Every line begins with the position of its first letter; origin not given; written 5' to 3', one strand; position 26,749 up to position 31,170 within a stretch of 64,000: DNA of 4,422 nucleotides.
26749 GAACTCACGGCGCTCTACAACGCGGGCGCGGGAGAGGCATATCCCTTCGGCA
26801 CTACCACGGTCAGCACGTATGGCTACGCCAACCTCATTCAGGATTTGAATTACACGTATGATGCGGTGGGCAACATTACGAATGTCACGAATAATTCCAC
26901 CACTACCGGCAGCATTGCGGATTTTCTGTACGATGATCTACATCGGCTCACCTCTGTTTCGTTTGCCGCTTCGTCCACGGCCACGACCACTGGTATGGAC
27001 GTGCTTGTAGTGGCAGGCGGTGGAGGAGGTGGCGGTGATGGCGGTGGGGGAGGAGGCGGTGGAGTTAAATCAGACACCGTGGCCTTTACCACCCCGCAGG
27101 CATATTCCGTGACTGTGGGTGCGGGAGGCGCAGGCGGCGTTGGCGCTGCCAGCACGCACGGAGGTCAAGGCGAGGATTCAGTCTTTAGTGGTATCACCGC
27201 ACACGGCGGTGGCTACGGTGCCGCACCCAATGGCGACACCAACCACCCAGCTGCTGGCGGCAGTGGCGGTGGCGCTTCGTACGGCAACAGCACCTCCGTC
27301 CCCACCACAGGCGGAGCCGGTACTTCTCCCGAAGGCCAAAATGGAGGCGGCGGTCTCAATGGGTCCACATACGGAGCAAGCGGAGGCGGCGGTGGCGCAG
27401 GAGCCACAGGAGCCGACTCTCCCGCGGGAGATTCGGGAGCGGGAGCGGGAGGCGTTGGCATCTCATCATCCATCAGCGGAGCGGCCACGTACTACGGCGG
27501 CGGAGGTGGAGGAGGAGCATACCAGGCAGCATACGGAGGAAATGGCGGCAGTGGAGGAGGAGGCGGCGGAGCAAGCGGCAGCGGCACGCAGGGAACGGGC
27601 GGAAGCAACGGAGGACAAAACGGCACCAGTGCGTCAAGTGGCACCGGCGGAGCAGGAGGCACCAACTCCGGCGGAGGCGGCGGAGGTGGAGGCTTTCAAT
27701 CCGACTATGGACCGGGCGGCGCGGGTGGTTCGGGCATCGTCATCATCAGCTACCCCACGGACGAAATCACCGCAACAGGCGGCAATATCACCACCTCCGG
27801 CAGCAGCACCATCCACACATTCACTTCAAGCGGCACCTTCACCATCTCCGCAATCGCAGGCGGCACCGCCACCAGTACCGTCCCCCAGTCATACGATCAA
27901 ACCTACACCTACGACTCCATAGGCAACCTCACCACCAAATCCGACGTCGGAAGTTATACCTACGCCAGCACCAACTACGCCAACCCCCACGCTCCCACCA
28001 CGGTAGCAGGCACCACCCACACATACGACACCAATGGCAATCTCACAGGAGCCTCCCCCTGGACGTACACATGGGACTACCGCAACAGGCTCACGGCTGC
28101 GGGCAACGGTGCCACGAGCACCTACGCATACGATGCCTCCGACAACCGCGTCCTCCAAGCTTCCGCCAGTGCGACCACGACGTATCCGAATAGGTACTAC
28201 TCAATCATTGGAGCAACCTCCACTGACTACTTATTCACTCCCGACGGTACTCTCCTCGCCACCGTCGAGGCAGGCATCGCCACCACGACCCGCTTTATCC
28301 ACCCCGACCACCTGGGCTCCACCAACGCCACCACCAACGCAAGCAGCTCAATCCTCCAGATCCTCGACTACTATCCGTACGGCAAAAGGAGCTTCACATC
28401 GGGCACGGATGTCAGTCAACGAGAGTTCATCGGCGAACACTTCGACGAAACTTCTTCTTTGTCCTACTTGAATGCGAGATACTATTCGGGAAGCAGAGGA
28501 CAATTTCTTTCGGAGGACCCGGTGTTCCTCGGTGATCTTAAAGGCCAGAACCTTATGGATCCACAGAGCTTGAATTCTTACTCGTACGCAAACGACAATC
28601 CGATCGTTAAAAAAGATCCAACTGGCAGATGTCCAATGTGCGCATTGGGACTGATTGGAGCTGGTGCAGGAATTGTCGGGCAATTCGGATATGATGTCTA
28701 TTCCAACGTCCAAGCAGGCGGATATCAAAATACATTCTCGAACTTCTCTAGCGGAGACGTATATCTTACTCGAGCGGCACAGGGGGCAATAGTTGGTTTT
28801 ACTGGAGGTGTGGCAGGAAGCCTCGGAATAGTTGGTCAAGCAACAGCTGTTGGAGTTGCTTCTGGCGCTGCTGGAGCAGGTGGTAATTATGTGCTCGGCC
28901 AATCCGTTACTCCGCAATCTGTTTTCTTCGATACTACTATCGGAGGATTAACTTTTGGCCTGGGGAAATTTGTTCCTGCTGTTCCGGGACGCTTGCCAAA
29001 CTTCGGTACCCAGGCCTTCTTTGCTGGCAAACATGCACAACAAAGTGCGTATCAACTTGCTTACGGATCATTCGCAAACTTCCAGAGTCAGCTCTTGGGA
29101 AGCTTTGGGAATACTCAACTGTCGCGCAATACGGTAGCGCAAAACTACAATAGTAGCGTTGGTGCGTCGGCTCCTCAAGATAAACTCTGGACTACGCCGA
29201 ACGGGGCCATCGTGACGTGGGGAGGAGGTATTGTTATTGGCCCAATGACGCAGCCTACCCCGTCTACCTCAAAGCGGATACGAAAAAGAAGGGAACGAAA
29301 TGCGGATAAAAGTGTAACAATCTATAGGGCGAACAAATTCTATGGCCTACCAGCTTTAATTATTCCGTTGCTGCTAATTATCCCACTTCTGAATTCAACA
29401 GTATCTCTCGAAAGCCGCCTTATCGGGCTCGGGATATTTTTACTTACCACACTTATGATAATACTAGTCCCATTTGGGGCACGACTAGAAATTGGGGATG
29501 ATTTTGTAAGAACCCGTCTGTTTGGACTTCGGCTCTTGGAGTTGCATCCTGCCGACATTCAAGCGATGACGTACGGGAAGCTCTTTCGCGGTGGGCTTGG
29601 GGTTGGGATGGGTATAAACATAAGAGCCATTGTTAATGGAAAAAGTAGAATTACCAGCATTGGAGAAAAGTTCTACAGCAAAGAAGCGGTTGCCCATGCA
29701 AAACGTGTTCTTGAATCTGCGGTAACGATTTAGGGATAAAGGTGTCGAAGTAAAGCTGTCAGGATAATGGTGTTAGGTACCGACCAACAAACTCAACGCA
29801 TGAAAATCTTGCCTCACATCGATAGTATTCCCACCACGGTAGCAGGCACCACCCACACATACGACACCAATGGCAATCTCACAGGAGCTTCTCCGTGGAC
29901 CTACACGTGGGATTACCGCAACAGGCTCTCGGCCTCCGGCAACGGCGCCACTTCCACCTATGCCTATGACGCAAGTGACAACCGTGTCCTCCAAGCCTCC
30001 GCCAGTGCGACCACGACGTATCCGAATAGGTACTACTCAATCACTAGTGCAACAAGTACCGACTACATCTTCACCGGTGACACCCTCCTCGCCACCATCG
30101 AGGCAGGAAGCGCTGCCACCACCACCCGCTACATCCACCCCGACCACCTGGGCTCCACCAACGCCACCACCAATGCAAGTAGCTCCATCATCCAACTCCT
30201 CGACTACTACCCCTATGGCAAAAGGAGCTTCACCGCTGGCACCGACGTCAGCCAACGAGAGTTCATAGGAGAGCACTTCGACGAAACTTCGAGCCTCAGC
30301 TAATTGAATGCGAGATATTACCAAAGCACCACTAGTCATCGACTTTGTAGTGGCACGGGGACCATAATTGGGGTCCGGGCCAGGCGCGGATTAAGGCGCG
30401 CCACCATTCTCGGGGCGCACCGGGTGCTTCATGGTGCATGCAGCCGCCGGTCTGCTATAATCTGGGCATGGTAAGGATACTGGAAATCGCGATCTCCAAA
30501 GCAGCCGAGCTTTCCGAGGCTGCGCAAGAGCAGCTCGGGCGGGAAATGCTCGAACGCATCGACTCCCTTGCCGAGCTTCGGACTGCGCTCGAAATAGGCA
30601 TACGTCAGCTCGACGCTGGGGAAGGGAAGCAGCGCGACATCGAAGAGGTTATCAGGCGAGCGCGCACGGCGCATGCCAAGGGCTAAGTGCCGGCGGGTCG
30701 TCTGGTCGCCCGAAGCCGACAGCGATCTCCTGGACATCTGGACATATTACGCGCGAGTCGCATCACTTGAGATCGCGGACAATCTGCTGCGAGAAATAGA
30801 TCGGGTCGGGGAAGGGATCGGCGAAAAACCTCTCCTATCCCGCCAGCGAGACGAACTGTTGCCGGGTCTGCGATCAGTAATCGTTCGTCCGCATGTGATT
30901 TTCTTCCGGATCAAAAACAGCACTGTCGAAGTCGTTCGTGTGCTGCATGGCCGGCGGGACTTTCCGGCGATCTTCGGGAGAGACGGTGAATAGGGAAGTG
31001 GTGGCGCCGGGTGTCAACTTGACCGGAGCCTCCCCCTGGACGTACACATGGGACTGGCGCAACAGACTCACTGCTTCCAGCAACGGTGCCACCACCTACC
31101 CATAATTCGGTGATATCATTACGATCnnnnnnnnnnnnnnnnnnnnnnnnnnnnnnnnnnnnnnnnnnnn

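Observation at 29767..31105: Orphan rhs-core remnants with a ParDE toxin-antitoxin pair embedded between them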

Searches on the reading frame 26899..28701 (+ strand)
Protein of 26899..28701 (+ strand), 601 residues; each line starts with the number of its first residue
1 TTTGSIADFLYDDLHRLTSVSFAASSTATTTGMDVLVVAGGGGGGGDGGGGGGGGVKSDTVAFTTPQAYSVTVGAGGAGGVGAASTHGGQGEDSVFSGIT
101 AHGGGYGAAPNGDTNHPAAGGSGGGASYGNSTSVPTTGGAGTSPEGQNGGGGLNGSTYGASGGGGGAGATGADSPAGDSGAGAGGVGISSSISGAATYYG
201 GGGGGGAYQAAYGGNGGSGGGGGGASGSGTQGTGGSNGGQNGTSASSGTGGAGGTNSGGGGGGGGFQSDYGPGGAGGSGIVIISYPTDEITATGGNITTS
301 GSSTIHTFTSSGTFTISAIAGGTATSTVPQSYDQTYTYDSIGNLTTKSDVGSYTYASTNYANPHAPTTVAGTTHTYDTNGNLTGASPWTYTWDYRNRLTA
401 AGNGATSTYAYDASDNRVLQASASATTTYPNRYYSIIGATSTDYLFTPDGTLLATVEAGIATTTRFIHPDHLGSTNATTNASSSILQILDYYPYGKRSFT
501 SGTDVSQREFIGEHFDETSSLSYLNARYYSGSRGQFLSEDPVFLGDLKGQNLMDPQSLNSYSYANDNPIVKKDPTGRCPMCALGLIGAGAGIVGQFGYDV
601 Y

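Call 7: search_protein_families(library=pfam, proteins=[window:26899-28701:+], max_evalue=0.1)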
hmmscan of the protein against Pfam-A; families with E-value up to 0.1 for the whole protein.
window:26899-28701:+ (601 aa): 2 families
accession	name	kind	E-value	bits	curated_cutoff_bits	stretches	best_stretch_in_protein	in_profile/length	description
PF21722.4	Gly_rich_2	-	3.8e-12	47.1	24.3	1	26-254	10-217/226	Glycine-rich domain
PF05593.20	RHS_repeat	-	1.1e-05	26.1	22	0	392-421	1-32/38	RHS Repeat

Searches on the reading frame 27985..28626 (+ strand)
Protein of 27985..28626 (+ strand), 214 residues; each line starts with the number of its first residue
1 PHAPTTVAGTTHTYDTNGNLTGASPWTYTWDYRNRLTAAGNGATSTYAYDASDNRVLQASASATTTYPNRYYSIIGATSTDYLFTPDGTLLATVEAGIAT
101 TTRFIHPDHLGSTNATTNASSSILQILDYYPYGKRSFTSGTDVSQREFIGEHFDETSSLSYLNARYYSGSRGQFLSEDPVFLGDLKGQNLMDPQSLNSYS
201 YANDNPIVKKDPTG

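Call 11: find_related_loci(query=window:27985-28626:+, collection=genome_contigs, flank=6000)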
Query window:27985-28626:+ (214 aa) in genome_contigs; peptide patterns used: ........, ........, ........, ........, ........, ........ (x = any residue, [..] = any of these).
67 stretches matched a pattern; 7 encode a relative of the query (tblastn E <= 1e-3); 7 distinct loci.
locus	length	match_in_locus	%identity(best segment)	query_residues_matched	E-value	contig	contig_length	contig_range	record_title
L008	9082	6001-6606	30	6-214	2e-17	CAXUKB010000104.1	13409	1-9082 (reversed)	MAG TPA_asm: uncultured Fimbriimonas sp. isolate private_T1888_metawrap_bin.13 genome assembly, contig: private_T1888_me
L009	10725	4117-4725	25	5-214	3e-13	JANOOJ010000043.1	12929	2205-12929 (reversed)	MAG: Novosphingobium sp. isolate VAR_43_metabat_190 VAR_43_k141_603328, whole genome shotgun sequence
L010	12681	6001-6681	27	3-182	2e-7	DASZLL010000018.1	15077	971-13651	MAG TPA_asm: Acidimicrobiales bacterium isolate SMAG_U5863 k141_4955591, whole genome shotgun sequence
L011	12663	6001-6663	25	10-214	2e-7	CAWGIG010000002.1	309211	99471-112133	MAG: Waddliaceae bacterium isolate MFD09671.bin.1.120 genome assembly, contig: contig_52799, whole genome shotgun sequen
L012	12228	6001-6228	29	105-181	8e-7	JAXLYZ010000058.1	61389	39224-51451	MAG: Myxococcota bacterium isolate STL-MYX26 C4.62.fa-58, whole genome shotgun sequence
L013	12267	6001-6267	35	26-108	1e-4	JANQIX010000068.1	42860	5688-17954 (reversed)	MAG: Alphaproteobacteria bacterium isolate PL24a_bin.80 k99_5979583, whole genome shotgun sequence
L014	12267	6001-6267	34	26-108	1e-4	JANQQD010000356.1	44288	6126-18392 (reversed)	MAG: Anaerolineae bacterium isolate IP29b_bin.19 k99_1953751, whole genome shotgun sequence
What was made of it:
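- Tried and rejected: Only hits at 25-35% identity in unrelated phyla (call 11).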

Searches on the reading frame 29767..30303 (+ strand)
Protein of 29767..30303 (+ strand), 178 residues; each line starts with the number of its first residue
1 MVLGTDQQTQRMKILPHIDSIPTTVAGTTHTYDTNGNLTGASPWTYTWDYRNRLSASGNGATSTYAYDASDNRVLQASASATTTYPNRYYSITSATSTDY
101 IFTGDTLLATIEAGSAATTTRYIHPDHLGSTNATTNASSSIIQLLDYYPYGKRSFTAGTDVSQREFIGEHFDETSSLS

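Call 7: search_protein_families(library=pfam, proteins=[window:29767-30303:+], max_evalue=0.1)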
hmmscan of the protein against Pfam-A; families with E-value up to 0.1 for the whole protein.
window:29767-30303:+ (178 aa): 1 family
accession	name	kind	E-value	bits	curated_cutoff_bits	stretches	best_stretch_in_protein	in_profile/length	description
PF05593.20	RHS_repeat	-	0.015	16.2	22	0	59-77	14-32/38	RHS Repeat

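Call 8: search_protein_families(library=ncbifam, proteins=[window:29767-30303:+], max_evalue=0.1)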
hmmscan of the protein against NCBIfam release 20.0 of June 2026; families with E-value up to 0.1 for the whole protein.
window:29767-30303:+ (178 aa): 0 families

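Call 12: find_homologous_proteins(query=window:29767-30303:+, max_evalue=0.00001)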
Query window:29767-30303:+ (178 aa): 339 proteins with E <= 0.00001 among 944 candidates; the best 120 are listed.
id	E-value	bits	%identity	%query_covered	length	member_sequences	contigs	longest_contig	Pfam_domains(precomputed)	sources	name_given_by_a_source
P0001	2.8e-101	355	100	94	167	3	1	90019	-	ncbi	ncbi:MAG TPA: hypothetical protein VJG64_02860 [Candidatus Paceibacterota bacterium]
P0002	2.1e-42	163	57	92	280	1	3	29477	PF25023.2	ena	-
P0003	3.0e-39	153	54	85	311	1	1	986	PF05593.20,PF13385.14,PF25023.2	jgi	-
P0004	7.6e-39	152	50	88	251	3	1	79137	PF25023.2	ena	-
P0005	1.3e-38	151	50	88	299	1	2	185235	PF25023.2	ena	-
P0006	2.1e-38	150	49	88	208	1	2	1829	-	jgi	jgi:hypothetical protein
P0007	2.3e-38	150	51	89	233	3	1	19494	PF05593.20,PF25023.2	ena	-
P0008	3.9e-38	149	53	89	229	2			PF25023.2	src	-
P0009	4.8e-38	149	52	86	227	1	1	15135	PF25023.2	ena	-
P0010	1.1e-37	148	51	88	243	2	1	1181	PF25023.2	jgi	jgi:RHS repeat-associated protein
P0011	1.1e-37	148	48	88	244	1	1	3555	PF25023.2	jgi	jgi:RHS repeat-associated protein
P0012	1.8e-37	147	50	89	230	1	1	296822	PF25023.2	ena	-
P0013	2.2e-37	147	48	88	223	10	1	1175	PF05593.20,PF25023.2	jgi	jgi:RHS repeat-associated protein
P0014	2.5e-37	147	51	87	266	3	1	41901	PF25023.2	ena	-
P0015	3.1e-37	146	50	88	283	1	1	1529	PF25023.2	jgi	jgi:RHS repeat-associated protein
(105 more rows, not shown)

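Call 14: find_encoding_contigs(protein=P0002, flank=10000, max_places=3)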
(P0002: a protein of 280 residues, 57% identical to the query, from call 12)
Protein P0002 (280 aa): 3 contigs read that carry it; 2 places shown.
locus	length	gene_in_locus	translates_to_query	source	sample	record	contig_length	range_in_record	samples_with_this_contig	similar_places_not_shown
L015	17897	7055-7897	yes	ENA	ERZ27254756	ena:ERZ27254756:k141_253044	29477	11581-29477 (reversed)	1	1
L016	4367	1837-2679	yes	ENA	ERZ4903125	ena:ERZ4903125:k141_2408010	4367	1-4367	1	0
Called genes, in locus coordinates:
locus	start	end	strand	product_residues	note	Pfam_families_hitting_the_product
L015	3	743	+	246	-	?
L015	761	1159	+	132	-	-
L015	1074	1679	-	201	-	-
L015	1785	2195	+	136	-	PF15607:Ntox44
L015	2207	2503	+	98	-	-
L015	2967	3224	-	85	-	-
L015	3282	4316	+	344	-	PF25023:TEN_YD-shell, PF15607:Ntox44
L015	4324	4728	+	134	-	PF17428:DUF5412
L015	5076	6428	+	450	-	PF25023:TEN_YD-shell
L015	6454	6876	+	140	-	-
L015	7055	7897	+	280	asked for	PF25023:TEN_YD-shell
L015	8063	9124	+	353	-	PF03102:NeuB, PF08666:SAF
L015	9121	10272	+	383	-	PF02350:Epimerase_2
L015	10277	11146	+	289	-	PF01370:Epimerase, PF04321:RmlD_sub_bind (faint), PF07993:NAD_binding_4 (faint), PF13460:NAD_binding_10 (weak), PF16363:GDP_Man_Dehyd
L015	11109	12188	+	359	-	PF01488:Shikimate_DH, PF04321:RmlD_sub_bind, PF05368:NmrA, PF01073:3Beta_HSD, PF01370:Epimerase, PF02719:Polysacc_synt_2, PF07993:NAD_binding_4, PF13460:NAD_binding_10, +2 more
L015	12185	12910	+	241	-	PF02348:CTP_transf_3, PF12804:NTP_transf_3 (weak)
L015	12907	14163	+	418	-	-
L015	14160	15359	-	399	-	PF01943:Polysacc_synt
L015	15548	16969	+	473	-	-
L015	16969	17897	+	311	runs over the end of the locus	PF00535:Glycos_transf_2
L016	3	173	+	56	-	?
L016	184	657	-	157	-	-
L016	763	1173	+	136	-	PF15607:Ntox44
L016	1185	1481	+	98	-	-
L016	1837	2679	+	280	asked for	PF25023:TEN_YD-shell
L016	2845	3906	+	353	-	PF03102:NeuB, PF08666:SAF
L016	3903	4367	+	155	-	?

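Call 15: find_encoding_contigs(protein=P0005, flank=10000, max_places=3)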
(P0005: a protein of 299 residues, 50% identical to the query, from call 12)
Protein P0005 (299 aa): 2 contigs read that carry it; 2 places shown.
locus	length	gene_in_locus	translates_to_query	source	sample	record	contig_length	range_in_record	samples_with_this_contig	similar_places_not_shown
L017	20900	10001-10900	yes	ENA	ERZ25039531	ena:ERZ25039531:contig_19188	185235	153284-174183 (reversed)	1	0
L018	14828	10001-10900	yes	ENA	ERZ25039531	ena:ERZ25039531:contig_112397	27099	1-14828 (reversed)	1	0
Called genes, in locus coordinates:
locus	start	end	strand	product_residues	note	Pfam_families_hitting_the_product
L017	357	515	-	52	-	-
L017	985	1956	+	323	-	PF13749:HATPase_c_4, PF00076:RRM_1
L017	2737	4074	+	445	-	-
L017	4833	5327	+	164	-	-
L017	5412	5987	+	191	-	PF01807:Zn_ribbon_DnaG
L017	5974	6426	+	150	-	PF13155:Toprim_2 (weak)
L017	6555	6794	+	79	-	-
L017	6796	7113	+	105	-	PF12599:DUF3768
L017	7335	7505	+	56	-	-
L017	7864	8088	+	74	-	-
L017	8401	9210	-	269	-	PF04471:Mrr_cat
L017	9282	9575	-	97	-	-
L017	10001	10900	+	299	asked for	PF25023:TEN_YD-shell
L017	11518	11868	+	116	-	PF20441:TerL_nuclease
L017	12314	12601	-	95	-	-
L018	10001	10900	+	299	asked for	PF25023:TEN_YD-shell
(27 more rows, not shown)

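Call 16: find_encoding_contigs(protein=P0012, flank=10000, max_places=3)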
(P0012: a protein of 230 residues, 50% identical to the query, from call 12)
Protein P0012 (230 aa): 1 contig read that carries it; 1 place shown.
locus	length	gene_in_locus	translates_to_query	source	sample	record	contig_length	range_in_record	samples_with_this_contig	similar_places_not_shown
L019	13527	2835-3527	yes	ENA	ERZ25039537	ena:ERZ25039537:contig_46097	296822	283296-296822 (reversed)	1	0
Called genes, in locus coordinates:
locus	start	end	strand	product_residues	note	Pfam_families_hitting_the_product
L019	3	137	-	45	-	?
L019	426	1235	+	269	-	PF10028:DUF2270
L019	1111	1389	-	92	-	-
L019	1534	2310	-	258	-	PF01925:TauE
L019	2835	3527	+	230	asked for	PF25023:TEN_YD-shell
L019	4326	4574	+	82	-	-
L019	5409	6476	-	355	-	PF13276:HTH_21, PF00665:rve, PF13683:rve_3, PF13333:rve_2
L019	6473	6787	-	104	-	PF01527:HTH_Tnp_1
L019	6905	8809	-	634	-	PF00239:Resolvase, PF07508:Recombinase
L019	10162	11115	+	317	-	PF12762:DDE_Tnp_IS1595 (weak)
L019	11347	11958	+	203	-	-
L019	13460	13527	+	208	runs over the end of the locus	-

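Call 75: search_protein_families(library=ncbifam, proteins=[window:29767-30303:+], max_evalue=1)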
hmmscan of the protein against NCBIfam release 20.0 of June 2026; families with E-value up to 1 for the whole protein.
window:29767-30303:+ (178 aa): 1 family
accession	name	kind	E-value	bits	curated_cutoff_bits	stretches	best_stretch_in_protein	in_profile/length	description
TIGR01643.1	YD_repeat_2x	repeat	0.75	10.4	15.8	0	59-79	14-34/42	YD repeat-containing protein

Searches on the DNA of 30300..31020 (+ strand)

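Call 22: search_dna_similar(query=window:30300-31020:+, collection=plasmids, mode=distant, max_rows=15)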
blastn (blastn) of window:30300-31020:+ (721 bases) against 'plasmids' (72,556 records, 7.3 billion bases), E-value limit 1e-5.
No match.
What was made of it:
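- Tried and rejected: No match (call 22).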
